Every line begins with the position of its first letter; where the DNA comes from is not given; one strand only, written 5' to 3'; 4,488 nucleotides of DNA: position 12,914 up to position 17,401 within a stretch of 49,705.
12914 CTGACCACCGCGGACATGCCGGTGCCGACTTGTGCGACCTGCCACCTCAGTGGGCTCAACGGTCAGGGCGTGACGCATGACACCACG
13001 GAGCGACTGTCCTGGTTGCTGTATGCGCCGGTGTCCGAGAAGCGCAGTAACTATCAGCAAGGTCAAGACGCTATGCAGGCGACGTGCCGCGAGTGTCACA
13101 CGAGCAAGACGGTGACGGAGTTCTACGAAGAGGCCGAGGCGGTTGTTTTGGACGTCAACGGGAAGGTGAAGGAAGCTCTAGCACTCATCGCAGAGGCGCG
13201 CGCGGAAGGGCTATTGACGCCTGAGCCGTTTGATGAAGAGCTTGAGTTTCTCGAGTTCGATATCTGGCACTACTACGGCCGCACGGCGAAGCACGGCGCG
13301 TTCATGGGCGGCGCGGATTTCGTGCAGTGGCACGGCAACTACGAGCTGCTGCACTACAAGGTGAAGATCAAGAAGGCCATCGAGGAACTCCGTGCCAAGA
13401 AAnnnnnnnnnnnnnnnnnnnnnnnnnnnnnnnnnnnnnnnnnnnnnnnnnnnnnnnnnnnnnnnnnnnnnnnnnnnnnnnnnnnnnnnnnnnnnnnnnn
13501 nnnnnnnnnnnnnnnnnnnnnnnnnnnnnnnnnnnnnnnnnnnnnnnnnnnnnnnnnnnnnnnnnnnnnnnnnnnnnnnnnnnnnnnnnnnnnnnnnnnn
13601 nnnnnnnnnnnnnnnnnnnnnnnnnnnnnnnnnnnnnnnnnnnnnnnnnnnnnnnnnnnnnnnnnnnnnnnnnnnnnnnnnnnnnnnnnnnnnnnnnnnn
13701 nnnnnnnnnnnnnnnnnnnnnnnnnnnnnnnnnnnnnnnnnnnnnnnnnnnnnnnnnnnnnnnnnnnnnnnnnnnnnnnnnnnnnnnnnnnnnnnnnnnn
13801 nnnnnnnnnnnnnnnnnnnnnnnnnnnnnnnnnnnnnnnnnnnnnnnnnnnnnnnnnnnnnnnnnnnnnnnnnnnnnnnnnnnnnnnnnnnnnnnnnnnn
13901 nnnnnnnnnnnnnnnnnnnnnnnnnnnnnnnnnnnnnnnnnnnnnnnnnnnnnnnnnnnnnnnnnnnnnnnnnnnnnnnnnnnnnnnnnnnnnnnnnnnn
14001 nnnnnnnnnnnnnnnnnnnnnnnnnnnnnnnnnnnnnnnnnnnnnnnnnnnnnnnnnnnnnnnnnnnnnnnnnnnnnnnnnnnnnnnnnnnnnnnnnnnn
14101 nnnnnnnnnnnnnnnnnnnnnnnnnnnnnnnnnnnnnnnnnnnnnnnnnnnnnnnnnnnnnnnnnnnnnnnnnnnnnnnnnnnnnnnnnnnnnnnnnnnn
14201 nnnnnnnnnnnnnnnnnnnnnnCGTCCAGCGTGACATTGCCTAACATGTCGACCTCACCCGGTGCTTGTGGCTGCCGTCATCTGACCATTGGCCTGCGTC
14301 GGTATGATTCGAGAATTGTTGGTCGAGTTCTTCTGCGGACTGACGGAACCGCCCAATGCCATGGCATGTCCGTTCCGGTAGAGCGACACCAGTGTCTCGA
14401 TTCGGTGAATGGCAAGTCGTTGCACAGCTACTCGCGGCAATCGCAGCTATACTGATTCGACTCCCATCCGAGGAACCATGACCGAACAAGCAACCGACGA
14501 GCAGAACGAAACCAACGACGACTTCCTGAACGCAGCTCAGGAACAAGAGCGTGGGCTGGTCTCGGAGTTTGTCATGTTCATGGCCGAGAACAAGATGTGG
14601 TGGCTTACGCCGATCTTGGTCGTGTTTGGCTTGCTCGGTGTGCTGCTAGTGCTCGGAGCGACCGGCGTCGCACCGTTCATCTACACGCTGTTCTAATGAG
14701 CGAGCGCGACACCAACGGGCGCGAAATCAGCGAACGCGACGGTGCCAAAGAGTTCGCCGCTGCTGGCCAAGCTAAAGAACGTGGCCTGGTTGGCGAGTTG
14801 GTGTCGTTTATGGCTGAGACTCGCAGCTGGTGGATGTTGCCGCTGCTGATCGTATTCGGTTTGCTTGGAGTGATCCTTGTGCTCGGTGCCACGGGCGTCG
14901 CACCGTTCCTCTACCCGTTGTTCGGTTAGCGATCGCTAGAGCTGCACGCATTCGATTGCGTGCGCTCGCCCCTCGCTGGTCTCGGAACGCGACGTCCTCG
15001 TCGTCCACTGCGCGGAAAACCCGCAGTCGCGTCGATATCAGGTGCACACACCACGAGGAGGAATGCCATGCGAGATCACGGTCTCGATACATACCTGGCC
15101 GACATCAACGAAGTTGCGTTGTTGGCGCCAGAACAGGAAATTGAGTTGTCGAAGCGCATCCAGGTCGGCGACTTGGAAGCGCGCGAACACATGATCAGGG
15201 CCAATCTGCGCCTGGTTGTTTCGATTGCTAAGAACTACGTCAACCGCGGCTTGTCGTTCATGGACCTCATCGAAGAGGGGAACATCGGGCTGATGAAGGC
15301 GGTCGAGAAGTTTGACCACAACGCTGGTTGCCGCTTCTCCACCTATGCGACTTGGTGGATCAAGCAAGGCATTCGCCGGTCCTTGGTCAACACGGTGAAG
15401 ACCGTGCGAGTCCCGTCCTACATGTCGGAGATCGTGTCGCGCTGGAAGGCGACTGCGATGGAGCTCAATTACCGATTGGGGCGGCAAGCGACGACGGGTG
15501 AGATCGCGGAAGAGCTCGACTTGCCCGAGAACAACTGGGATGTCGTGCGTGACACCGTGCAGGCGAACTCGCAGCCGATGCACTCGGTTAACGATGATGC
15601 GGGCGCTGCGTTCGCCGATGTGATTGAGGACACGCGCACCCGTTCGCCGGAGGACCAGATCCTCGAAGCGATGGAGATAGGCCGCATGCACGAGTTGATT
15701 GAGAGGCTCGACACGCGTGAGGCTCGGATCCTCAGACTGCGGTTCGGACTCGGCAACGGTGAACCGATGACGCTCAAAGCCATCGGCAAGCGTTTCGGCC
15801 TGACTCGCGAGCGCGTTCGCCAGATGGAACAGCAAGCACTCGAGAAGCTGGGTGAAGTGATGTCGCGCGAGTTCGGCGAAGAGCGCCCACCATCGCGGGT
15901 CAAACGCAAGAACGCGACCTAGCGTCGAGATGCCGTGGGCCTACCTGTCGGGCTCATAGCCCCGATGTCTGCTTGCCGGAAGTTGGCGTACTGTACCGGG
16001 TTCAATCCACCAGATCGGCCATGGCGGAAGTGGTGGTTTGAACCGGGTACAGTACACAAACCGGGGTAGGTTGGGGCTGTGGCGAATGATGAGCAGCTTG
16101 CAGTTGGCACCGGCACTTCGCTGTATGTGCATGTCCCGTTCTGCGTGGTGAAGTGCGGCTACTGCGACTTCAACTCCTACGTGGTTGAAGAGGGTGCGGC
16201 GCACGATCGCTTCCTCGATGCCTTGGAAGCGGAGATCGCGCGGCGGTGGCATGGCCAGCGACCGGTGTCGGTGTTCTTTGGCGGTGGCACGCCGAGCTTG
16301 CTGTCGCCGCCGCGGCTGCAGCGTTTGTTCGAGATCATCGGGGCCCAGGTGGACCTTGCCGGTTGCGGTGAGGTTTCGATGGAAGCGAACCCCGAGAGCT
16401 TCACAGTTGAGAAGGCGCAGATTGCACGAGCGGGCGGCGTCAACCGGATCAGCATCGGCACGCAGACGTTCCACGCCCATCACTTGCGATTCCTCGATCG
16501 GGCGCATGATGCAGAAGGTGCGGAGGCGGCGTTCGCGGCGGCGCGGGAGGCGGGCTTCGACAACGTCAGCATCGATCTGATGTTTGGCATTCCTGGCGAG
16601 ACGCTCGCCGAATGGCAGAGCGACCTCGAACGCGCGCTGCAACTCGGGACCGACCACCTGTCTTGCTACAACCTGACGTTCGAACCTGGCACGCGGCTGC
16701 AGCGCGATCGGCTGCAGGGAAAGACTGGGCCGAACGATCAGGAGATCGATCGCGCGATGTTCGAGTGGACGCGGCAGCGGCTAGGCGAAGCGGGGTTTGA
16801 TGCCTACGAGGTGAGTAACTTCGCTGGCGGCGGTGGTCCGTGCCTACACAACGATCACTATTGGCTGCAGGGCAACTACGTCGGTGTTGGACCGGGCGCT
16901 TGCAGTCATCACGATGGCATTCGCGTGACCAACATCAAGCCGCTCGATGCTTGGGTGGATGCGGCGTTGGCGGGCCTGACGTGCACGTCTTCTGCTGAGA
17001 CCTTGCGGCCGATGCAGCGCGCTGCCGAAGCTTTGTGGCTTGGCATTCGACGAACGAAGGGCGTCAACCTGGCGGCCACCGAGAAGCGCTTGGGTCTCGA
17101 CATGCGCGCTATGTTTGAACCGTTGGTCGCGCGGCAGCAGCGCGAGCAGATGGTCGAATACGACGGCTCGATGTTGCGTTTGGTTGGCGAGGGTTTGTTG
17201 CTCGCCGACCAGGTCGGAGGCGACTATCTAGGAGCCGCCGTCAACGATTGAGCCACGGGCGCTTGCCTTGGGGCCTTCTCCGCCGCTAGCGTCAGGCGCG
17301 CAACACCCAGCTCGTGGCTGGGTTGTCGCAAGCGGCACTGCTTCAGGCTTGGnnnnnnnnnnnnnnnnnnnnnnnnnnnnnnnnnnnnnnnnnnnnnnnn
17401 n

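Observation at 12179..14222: HAO-like octahaem cytochrome c coupled to an unrecognised internally duplicated 8-TM His-rich membrane protein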

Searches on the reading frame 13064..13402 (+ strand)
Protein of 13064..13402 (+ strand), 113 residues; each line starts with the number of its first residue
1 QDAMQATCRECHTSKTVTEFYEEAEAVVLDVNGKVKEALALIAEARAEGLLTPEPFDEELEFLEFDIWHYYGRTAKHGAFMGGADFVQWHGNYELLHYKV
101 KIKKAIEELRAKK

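Call 60: search_solved_structures(query=A4, max_evalue=10, show_alignments=5)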
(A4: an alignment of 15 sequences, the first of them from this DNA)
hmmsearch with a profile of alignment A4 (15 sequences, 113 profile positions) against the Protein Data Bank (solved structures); distinct sequences matched with E-value up to 10: 16.
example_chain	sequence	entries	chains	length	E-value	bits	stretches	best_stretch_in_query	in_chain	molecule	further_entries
4qo5_A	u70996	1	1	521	3.1e-06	30.3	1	2-105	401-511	Hypothetical multiheme protein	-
6h5l_A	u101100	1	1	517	0.0021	21.3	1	6-54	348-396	Similar to hydroxylamine oxidoreductase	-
5jsb_B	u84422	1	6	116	0.25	14.5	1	14-61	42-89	Mcl-1 inhibitor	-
8oyy_A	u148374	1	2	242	0.45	13.7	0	2-44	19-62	De novo designed soluble GPCR-like protein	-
6ns8_A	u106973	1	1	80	0.48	13.6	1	19-63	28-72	Uncharacterized protein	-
6e4j_A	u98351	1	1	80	0.49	13.6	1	19-63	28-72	Uncharacterized protein PF2048.1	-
6he7_A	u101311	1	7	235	0.53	13.5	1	12-62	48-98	Proteasome subunit alpha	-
1j2q_A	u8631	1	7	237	0.54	13.5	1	12-62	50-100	Proteasome alpha subunit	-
6he8_A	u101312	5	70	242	0.56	13.4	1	12-62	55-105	Proteasome subunit alpha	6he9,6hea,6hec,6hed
6he5_A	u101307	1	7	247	0.58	13.4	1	12-62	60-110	Proteasome subunit alpha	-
4xsg_B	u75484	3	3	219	0.8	12.9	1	76-104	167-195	ADP-ribosyltransferase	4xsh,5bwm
1urq_C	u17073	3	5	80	0.86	12.8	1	12-63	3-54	SYNAPTOSOMAL-ASSOCIATED PROTEIN 25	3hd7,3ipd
7m8r_D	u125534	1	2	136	1.2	12.3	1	6-36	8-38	Methane monooxygenase regulatory protein B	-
8iml_3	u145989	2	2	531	1.8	11.8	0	40-92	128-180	CpcJ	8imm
6poo_A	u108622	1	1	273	2.4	11.4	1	3-38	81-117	BibA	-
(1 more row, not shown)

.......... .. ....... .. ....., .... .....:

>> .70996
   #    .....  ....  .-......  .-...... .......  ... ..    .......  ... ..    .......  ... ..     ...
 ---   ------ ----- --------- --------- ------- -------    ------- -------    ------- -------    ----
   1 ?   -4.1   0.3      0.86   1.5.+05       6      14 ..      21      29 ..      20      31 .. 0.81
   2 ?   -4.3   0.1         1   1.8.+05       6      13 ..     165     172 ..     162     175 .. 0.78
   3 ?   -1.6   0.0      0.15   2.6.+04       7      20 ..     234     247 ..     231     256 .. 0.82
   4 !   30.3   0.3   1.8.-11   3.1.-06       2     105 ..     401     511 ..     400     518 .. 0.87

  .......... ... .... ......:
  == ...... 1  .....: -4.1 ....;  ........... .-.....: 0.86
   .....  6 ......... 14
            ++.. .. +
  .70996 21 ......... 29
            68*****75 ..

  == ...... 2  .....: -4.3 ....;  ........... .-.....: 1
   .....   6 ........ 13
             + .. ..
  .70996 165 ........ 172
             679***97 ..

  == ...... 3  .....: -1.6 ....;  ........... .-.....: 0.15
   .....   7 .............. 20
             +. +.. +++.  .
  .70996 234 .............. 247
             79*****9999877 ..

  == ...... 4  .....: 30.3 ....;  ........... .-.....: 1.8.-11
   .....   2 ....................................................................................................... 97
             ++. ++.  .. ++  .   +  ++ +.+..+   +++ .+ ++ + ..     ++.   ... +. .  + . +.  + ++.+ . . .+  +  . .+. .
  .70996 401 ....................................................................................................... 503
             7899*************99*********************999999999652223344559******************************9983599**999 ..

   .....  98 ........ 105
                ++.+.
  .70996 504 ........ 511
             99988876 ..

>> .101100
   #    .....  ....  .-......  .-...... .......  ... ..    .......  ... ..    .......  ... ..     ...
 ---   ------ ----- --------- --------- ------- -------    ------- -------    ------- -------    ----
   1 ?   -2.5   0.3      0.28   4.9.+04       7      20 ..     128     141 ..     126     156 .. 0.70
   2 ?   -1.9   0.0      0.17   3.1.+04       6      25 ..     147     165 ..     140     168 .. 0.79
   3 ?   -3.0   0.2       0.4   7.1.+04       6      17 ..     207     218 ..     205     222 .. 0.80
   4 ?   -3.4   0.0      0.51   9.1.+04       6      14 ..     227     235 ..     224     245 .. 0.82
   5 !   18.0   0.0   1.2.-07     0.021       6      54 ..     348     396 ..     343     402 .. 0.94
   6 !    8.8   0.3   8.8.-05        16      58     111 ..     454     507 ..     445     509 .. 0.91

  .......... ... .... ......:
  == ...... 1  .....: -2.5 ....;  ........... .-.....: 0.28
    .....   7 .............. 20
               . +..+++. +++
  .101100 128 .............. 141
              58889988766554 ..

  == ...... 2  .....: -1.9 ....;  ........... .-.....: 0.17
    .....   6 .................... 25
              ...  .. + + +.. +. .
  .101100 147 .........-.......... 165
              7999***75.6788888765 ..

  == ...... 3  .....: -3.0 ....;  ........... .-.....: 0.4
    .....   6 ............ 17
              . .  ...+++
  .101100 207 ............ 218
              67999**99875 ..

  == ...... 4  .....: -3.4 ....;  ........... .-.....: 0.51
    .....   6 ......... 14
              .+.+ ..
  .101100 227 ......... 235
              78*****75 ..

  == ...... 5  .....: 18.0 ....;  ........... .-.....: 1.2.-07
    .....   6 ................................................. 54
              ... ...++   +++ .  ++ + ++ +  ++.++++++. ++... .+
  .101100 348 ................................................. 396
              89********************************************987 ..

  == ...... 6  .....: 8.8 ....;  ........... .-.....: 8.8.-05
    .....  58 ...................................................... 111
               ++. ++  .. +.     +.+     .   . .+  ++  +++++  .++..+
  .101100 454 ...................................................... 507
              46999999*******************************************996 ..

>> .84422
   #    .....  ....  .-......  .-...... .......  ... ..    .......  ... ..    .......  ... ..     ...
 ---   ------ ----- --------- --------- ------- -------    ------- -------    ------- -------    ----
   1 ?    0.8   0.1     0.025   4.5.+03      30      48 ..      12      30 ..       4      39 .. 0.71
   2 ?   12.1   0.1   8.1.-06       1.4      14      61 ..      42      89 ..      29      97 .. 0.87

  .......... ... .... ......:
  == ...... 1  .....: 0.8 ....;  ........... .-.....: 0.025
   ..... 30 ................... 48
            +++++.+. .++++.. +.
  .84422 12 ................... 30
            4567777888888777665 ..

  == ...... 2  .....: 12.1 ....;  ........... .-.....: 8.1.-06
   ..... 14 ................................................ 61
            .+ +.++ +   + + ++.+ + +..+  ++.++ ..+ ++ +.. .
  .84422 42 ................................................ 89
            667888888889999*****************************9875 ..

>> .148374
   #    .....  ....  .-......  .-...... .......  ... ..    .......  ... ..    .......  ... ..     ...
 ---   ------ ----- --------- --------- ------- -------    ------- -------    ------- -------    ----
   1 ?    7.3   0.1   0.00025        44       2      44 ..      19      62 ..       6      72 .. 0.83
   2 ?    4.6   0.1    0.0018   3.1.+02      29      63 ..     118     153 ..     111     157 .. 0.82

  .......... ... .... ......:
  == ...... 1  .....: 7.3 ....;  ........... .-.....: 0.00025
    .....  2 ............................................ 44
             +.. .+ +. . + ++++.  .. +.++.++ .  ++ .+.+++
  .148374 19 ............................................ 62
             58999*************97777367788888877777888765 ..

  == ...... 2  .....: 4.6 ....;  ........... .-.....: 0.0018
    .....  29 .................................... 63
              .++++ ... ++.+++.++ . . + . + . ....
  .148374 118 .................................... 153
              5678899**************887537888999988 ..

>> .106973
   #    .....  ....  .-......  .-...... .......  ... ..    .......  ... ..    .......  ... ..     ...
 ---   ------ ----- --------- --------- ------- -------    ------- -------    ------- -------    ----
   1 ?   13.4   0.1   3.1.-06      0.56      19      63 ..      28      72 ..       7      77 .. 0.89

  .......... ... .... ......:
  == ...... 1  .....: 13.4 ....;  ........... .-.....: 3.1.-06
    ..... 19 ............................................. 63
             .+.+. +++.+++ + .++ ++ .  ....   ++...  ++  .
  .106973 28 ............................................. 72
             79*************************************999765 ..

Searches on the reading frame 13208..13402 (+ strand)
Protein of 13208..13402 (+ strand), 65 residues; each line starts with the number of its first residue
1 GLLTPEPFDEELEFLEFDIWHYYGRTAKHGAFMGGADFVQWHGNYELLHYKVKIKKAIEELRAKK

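Call 26: search_solved_structures(query=window:13208-13402:+, max_evalue=10, show_alignments=5)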
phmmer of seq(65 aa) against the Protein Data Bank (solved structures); distinct sequences matched with E-value up to 10: 2.
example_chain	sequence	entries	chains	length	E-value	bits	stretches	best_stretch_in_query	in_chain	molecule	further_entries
4qo5_A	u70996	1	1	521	0.35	14.4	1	8-47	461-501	Hypothetical multiheme protein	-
8b64_X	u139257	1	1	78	1.2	12.8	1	6-40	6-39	Intrinsic membrane protein PufX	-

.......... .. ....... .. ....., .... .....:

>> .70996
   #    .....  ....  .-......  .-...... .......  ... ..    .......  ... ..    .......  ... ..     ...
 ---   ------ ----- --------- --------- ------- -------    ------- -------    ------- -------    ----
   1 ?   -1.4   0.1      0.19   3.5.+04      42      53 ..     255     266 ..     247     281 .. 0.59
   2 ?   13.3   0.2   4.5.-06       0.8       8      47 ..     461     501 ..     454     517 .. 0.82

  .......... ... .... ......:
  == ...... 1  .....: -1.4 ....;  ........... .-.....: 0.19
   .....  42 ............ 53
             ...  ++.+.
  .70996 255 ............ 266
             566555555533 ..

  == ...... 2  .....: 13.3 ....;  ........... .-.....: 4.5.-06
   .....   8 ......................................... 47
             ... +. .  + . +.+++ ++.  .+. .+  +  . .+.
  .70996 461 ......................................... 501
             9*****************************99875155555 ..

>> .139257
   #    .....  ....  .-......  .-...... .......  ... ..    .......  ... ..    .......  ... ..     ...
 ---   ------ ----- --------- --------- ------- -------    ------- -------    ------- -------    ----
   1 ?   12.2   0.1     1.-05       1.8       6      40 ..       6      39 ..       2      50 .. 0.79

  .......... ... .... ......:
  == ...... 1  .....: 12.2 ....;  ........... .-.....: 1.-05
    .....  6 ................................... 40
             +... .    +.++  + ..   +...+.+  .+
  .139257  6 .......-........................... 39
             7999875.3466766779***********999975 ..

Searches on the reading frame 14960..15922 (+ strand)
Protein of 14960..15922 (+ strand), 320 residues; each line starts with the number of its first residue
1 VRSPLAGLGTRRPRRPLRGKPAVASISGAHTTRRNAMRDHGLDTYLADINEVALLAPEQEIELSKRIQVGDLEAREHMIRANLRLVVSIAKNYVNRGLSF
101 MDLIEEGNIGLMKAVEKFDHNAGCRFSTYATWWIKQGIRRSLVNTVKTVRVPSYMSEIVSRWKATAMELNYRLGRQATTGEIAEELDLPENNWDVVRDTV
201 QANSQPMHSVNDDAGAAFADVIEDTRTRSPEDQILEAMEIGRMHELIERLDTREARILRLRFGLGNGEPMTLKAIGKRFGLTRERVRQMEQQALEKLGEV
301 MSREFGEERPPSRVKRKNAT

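Call 85: search_protein_families(library=ncbifam, proteins=[window:14960-15922:+], max_evalue=0.001)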
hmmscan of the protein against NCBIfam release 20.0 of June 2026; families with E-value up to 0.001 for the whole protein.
window:14960-15922:+ (320 aa): 51 families (the best 25 are shown)
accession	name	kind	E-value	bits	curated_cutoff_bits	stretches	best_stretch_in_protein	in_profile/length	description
NF004208.0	PRK05658.1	equivalog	3.6e-79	267.4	555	1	73-297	392-616/631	RNA polymerase sigma factor RpoD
TIGR02997.1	Sig70-cyanoRpoD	subfamily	7.7e-77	258.5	384.5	1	73-297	74-297/298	RNA polymerase sigma factor, RpoD/SigA family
TIGR02394.1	rpoS_proteo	equivalog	1.4e-76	257.7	378.7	1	35-304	8-277/285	RNA polymerase sigma factor RpoS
NF006666.0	PRK09210.1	equivalog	1e-75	255.4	572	1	41-298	100-357/370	RNA polymerase sigma factor RpoD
NF041931.2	MzaA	equivalog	2e-73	248.4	800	1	73-297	475-701/726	MZA anti-phage system associated sigma-70 family RNA polymerase sigma factor MzaA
NF004207.0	PRK05657.1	equivalog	1.5e-72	244.7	394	1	41-303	57-319/329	RNA polymerase sigma factor RpoS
TIGR02393.1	RpoD_Cterm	equivalog_domain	1.4e-71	240.8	354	1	74-299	1-226/238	RNA polymerase sigma factor RpoD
NF005920.0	PRK07921.1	subfamily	4.9e-71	239.4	464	1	73-298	90-315/328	RNA polymerase sigma factor SigB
NF004561.0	PRK05901.1-3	equivalog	2.8e-70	238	582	1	73-297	299-523/537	RNA polymerase sigma factor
NF005643.0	PRK07406.1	equivalog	1.6e-67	228.3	500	1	72-297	159-383/397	RNA polymerase sigma factor RpoD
NF004560.0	PRK05901.1-1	equivalog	9.1e-65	219.7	711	1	73-297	278-502/516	RNA polymerase sigma factor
NF004562.0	PRK05901.1-4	equivalog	7.4e-64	216.2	779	1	73-298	316-541/571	RNA polymerase sigma factor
NF005642.0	PRK07405.1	subfamily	2.5e-62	210.9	524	1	73-298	82-306/318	RNA polymerase sigma factor SigD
NF005785.0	PRK07598.1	equivalog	5e-62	210.1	554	1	61-300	164-401/415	RNA polymerase sigma factor SigC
NF004615.0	PRK05949.1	subfamily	8.2e-60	202.4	530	1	63-297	82-314/327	RNA polymerase sigma factor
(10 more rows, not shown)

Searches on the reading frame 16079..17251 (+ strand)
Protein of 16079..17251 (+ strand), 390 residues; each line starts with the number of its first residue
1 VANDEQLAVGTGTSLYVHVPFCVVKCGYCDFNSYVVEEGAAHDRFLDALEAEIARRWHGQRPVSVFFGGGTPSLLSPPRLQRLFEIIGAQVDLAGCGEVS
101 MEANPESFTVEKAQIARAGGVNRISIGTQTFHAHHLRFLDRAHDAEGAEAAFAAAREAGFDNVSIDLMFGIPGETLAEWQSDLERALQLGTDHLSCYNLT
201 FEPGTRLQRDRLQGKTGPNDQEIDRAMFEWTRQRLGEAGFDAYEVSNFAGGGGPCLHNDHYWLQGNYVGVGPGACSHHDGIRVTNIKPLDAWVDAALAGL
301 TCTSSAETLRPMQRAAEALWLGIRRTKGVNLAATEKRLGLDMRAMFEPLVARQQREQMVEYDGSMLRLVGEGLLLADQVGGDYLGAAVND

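Call 85: search_protein_families(library=ncbifam, proteins=[window:16079-17251:+], max_evalue=0.001)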
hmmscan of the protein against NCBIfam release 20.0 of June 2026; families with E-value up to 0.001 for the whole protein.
window:16079-17251:+ (390 aa): 19 families
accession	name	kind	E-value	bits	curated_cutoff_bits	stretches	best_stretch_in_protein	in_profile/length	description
TIGR00539.1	hemN_rel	equivalog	6.1e-82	275.6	205.4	1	14-361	2-347/361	radical SAM family heme chaperone HemW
NF005133.0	PRK06582.1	equivalog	9e-68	229.1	597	1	13-376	12-381/390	coproporphyrinogen III oxidase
NF006067.1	PRK08208.1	equivalog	6.7e-55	186.7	380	1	12-389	35-420/427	STM4012 family radical SAM protein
TIGR04107.1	rSAM_HutW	equivalog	4.2e-53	180.7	400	1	13-372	40-403/419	heme anaerobic degradation radical SAM methyltransferase ChuW/HutW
TIGR03994.1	rSAM_HemZ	equivalog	2.1e-46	158.8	321.4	1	10-243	82-318/401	coproporphyrinogen dehydrogenase HemZ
TIGR00538.1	hemN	equivalog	1.1e-39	136.5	324.95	1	12-249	49-289/454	oxygen-independent coproporphyrinogen III oxidase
NF004567.0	PRK05904.1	equivalog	6e-34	117.8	355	1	14-333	8-312/353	coproporphyrinogen III oxidase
NF006064.0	PRK08207.2-2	equivalog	4.4e-33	115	504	1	13-233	145-372/465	coproporphyrinogen III oxidase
NF006385.0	PRK08629.1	equivalog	1.2e-31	110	355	1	14-289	54-320/439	coproporphyrinogen III oxidase family protein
NF006061.0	PRK08207.1-4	equivalog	1.3e-31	110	702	1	10-233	171-400/501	coproporphyrinogen III oxidase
NF006060.0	PRK08207.1-3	equivalog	2.5e-29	102.4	653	1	13-233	150-379/477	coproporphyrinogen III oxidase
NF006066.0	PRK08207.2-5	equivalog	2.1e-26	92.7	1117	1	14-219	192-401/518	coproporphyrinogen III oxidase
NF006059.0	PRK08207.1-1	equivalog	4.8e-26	91.5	1012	1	13-231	172-400/496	coproporphyrinogen III oxidase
NF006062.0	PRK08207.1-5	equivalog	2.6e-20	72.7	1007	1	13-234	149-379/476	coproporphyrinogen III oxidase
NF006065.0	PRK08207.2-4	equivalog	1.5e-19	70.3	922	1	13-243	169-408/484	coproporphyrinogen III oxidase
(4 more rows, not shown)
